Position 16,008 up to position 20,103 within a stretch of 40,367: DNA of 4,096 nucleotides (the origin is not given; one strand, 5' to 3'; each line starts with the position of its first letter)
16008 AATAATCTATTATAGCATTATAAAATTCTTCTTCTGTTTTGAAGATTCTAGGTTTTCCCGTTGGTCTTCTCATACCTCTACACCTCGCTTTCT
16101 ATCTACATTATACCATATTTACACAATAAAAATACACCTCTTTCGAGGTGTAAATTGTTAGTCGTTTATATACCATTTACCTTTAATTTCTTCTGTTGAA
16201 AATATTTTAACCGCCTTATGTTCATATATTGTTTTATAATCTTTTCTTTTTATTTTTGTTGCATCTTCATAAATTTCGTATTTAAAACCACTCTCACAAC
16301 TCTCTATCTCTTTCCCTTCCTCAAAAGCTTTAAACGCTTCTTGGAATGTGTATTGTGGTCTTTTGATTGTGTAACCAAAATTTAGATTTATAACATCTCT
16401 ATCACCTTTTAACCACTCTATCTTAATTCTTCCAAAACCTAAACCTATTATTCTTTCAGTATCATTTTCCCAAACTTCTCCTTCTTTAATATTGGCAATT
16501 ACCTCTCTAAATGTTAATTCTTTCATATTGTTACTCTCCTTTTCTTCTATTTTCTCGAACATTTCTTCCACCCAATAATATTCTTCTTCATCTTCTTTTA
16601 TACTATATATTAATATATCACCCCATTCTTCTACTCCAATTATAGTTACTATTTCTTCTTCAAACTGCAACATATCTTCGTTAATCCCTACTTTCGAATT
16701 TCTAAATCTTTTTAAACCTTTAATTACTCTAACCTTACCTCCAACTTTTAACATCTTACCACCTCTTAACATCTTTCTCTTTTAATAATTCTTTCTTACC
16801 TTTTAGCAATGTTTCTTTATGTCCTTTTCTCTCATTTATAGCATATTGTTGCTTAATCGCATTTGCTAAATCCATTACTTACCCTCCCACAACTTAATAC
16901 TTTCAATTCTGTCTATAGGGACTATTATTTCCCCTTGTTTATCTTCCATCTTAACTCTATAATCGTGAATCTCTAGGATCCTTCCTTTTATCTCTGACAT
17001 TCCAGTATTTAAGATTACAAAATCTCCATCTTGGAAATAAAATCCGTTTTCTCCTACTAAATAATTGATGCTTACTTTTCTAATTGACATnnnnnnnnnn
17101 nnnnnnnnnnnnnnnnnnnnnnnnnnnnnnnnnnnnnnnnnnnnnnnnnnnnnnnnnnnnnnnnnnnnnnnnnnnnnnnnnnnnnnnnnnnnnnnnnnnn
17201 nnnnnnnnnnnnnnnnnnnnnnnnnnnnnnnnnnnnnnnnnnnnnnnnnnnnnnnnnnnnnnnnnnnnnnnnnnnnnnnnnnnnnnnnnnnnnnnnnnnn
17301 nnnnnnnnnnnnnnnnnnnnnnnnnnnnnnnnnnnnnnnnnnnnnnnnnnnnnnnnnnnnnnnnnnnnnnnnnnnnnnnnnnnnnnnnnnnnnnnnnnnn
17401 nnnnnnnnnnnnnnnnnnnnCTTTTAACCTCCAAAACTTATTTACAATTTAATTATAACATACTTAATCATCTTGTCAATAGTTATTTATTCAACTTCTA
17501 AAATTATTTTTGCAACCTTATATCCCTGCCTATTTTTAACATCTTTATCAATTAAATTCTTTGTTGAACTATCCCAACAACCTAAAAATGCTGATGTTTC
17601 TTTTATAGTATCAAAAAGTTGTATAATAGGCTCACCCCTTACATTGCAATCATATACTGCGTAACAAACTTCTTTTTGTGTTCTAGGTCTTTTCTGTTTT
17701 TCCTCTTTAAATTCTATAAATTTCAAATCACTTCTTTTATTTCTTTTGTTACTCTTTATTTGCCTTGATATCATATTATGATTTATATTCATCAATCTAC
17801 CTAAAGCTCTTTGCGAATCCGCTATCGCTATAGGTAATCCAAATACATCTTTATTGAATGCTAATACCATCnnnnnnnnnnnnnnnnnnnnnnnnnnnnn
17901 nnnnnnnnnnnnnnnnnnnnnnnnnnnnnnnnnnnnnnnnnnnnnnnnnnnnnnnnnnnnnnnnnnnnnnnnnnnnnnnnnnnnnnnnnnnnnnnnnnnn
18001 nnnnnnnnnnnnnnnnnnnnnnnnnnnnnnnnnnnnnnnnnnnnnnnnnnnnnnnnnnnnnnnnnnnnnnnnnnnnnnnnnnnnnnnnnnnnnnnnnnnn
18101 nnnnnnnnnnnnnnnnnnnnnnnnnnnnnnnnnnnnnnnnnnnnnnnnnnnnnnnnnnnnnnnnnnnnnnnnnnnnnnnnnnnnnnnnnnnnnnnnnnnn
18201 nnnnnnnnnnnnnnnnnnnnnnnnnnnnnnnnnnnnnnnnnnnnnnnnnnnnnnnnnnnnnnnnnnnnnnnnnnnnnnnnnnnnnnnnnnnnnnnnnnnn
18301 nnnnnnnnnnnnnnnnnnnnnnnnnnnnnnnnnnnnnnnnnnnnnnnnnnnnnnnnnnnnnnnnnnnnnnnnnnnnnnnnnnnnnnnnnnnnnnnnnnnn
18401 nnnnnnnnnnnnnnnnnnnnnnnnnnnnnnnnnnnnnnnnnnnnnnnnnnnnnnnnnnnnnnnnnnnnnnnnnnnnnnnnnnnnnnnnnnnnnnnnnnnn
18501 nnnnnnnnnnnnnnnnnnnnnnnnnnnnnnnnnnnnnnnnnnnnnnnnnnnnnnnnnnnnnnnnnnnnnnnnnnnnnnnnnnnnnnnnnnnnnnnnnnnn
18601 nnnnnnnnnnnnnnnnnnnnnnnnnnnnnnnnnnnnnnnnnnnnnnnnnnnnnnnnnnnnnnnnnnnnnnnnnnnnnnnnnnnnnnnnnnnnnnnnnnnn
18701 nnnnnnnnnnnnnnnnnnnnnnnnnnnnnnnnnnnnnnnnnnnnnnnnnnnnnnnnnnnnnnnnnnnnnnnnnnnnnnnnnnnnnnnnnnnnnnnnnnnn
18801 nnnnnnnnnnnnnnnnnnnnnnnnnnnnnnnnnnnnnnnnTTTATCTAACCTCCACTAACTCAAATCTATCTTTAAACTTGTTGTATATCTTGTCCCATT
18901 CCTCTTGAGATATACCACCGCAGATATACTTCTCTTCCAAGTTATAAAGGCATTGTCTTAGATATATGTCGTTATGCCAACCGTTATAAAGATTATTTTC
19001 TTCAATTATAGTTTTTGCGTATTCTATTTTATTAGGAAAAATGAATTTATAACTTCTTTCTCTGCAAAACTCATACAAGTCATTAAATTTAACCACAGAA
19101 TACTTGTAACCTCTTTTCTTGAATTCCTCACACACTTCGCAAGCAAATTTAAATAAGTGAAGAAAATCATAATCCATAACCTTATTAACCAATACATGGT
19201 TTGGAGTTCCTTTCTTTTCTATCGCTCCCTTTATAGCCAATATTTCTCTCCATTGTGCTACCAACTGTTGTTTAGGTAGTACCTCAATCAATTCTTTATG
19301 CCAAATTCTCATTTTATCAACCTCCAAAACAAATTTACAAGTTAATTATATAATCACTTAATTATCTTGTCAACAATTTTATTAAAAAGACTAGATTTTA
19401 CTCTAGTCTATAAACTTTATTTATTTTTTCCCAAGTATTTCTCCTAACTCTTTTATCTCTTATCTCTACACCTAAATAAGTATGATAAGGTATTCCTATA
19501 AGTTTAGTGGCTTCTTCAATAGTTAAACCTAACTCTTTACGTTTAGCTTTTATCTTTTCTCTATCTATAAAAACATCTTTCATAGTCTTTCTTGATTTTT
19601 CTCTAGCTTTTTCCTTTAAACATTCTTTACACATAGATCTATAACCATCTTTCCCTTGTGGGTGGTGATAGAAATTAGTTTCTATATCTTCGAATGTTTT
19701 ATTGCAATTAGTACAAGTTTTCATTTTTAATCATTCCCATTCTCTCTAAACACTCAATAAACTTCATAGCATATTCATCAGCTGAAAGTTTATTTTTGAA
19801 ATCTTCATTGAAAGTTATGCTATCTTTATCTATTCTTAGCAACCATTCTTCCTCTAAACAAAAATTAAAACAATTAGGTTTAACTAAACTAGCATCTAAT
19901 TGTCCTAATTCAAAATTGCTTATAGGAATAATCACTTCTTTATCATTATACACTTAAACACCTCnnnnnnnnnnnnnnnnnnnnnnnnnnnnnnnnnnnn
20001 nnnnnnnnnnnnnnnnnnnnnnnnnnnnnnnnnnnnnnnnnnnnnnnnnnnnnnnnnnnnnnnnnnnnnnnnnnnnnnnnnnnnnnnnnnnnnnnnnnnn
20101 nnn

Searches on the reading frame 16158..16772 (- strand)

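Call 35: search_protein_families(library=pfam, max_evalue=0.01, proteins=[window:16158-16772:-])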
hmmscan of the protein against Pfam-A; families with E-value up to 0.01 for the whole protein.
window:16158-16772:- (204 aa): 0 families

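Call 36: search_protein_families(library=phrogs, max_evalue=0.001, proteins=[window:16158-16772:-])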
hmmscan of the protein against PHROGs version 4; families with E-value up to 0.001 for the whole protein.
window:16158-16772:- (204 aa): 2 families
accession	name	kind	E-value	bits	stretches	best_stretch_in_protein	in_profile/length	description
phrog_17705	-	unknown function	3.6e-78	263.1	1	7-204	1-202/202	-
phrog_7488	-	unknown function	1.1e-08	36.4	1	7-89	2-80/144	-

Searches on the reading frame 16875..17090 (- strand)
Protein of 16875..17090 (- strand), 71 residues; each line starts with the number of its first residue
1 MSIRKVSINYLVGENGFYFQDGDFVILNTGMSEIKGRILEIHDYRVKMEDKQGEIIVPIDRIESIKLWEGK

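Call 35: search_protein_families(library=pfam, max_evalue=0.01, proteins=[window:16875-17090:-])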
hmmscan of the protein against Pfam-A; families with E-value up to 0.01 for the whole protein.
window:16875-17090:- (71 aa): 0 families

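Call 36: search_protein_families(library=phrogs, max_evalue=0.001, proteins=[window:16875-17090:-])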
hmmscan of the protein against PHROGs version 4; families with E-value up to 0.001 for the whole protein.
window:16875-17090:- (71 aa): 1 family
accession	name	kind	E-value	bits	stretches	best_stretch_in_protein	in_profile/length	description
phrog_18244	-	unknown function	1.6e-51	173.4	1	1-71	1-71/71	-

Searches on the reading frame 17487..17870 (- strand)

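Call 35: search_protein_families(library=pfam, max_evalue=0.01, proteins=[window:17487-17870:-])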
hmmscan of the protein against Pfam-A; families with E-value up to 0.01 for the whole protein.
window:17487-17870:- (127 aa): 0 families

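Call 36: search_protein_families(library=phrogs, max_evalue=0.001, proteins=[window:17487-17870:-])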
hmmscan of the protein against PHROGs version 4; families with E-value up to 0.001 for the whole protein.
window:17487-17870:- (127 aa): 1 family
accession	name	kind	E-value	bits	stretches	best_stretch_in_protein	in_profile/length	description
phrog_1310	-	unknown function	0.00037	21.9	1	37-122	37-119/125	-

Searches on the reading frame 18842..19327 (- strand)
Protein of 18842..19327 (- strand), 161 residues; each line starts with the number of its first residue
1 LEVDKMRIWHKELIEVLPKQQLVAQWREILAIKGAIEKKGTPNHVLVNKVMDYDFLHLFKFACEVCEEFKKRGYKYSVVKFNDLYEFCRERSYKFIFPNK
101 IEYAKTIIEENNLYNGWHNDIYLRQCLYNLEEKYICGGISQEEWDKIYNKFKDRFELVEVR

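Call 28: search_protein_families(library=pfam, max_evalue=0.01, proteins=[window:18842-19327:-])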
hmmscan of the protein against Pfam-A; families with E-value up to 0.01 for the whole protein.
window:18842-19327:- (161 aa): 1 family
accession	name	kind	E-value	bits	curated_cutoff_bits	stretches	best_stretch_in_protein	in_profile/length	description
PF03013.19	Pyr_excise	-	1.1e-19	71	23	1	6-75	1-74/81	Pyrimidine dimer DNA glycosylase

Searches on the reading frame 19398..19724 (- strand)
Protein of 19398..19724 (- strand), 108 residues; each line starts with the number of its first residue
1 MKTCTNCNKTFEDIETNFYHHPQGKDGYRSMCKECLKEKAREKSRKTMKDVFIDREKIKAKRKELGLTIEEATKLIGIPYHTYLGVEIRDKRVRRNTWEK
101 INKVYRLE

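Call 28: search_protein_families(library=pfam, max_evalue=0.01, proteins=[window:19398-19724:-])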
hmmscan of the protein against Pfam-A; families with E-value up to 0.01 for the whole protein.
window:19398-19724:- (108 aa): 1 family
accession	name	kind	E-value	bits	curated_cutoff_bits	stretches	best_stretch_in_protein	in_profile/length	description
PF01381.28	HTH_3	-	0.0041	17.6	23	1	58-106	1-49/55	Helix-turn-helix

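Call 33: search_dna_similar(query=window:19398-19724:-, collection=phages, mode=protein, max_evalue=0.001, max_rows=40)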
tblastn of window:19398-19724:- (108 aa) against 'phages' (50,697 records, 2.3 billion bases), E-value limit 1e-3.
Records with a match: 15; places in all: 15; records where one place covers at least 80% of the query: 15.
Best place of each record, by identity: >=99% 1; 95-99% 10; 90-95% 4.
By first word of the organism name: Clostridium 15.
By host as written in the record: Clostridium perfringens 12; Clostridium perfringens JCM 1290 1; Clostridium perfringens 012 1; Clostridium perfringens 2589 1.
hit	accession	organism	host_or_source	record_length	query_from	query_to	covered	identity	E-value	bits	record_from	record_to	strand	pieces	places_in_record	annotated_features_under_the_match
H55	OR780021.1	Clostridium phage XP41-N3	Clostridium perfringens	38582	1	108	100%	99.1%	3e-66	221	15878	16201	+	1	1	XRE-like regulator | hypothetical protein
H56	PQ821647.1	Clostridium phage HMD-PC1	Clostridium perfringens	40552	1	108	100%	98.1%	5e-66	219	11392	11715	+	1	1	putative DNA binding protein | hypothetical protein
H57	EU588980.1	Clostridium phage phiCP39-O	Clostridium perfringens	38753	1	108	100%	97.2%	1e-65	219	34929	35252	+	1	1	XRE-like regulator | hypothetical protein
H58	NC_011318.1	Clostridium phage phiCP39-O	Clostridium perfringens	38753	1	108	100%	97.2%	1e-65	219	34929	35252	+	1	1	XRE-like regulator | hypothetical protein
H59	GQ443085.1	Clostridium phage phiCP26F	Clostridium perfringens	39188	1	108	100%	97.2%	1e-65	219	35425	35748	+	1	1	phi26F_gp45: hypothetical protein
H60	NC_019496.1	Clostridium phage phiCP26F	Clostridium perfringens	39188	1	108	100%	97.2%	1e-65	219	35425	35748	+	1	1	phi26F_gp45: hypothetical protein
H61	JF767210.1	Clostridium phage phiCP9O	Clostridium perfringens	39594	1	108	100%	97.2%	1e-65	219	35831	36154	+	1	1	hypothetical protein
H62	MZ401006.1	Clostridium phage CPQ4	Clostridium perfringens JCM 1290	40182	1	108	100%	97.2%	2e-65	218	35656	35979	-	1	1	putative DNA binding protein | hypothetical protein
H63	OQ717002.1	Clostridium phage vB_CpeS-17DYC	Clostridium perfringens 012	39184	1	108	100%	97.2%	2e-65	218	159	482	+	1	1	hypothetical protein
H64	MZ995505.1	Clostridium phage vB_CpeP_PMQ04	Clostridium perfringens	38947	1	108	100%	96.3%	7e-65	216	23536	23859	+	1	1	XRE-like regulator | hypothetical protein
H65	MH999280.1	Clostridium phage CPD1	Clostridium perfringens 2589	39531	1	108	100%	95.4%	3e-64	214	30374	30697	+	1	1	putative DNA binding protein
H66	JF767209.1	Clostridium phage phiCP34O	Clostridium perfringens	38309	1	108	100%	93.5%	2e-63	212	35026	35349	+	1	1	none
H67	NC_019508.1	Clostridium phage phiCP34O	Clostridium perfringens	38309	1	108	100%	93.5%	2e-63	212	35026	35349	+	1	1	none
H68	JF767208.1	Clostridium phage phiCP13O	Clostridium perfringens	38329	1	108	100%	93.5%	2e-63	212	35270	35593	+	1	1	none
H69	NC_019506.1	Clostridium phage phiCP13O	Clostridium perfringens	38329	1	108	100%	93.5%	2e-63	212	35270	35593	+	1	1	none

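Call 36: search_protein_families(library=phrogs, max_evalue=0.001, proteins=[window:19398-19724:-])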
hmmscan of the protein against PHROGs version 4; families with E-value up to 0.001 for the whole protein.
window:19398-19724:- (108 aa): 9 families
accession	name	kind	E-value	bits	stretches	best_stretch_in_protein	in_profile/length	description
phrog_5558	-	moron, auxiliary metabolic gene and host takeover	6.2e-30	105.1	1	1-107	8-111/130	Lar-like restriction alleviation protein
phrog_1035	-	DNA, RNA and nucleotide metabolism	3.3e-08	34.7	1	1-84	63-116/271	endonuclease VII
phrog_2633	-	DNA, RNA and nucleotide metabolism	9.7e-08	33.3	1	1-75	13-77/142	endonuclease VII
phrog_2340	-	DNA, RNA and nucleotide metabolism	1.2e-07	33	1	1-62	8-66/171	endonuclease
phrog_11187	-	transcription regulation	6.8e-07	30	1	56-103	10-57/63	transcriptional regulator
phrog_6611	-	unknown function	4.4e-06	27.9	1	2-41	142-179/180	-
phrog_3314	-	unknown function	9.5e-06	26.3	1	2-51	7-58/286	-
phrog_3273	-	unknown function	0.00012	23.1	1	2-49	23-70/75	-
phrog_2255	-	DNA, RNA and nucleotide metabolism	0.00014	22.4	1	1-58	53-103/211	HNH endonuclease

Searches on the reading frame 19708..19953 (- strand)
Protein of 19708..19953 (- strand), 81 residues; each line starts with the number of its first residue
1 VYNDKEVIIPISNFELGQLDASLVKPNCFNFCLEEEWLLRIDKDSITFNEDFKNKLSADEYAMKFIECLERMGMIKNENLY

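Call 35: search_protein_families(library=pfam, max_evalue=0.01, proteins=[window:19708-19953:-])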
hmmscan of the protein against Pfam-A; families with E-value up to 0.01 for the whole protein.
window:19708-19953:- (81 aa): 0 families

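Call 36: search_protein_families(library=phrogs, max_evalue=0.001, proteins=[window:19708-19953:-])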
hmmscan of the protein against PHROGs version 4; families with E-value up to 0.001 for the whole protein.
window:19708-19953:- (81 aa): 1 family
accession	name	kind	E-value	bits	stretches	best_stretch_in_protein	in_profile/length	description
phrog_27657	-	unknown function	5.8e-56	187.5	1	1-81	1-81/81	-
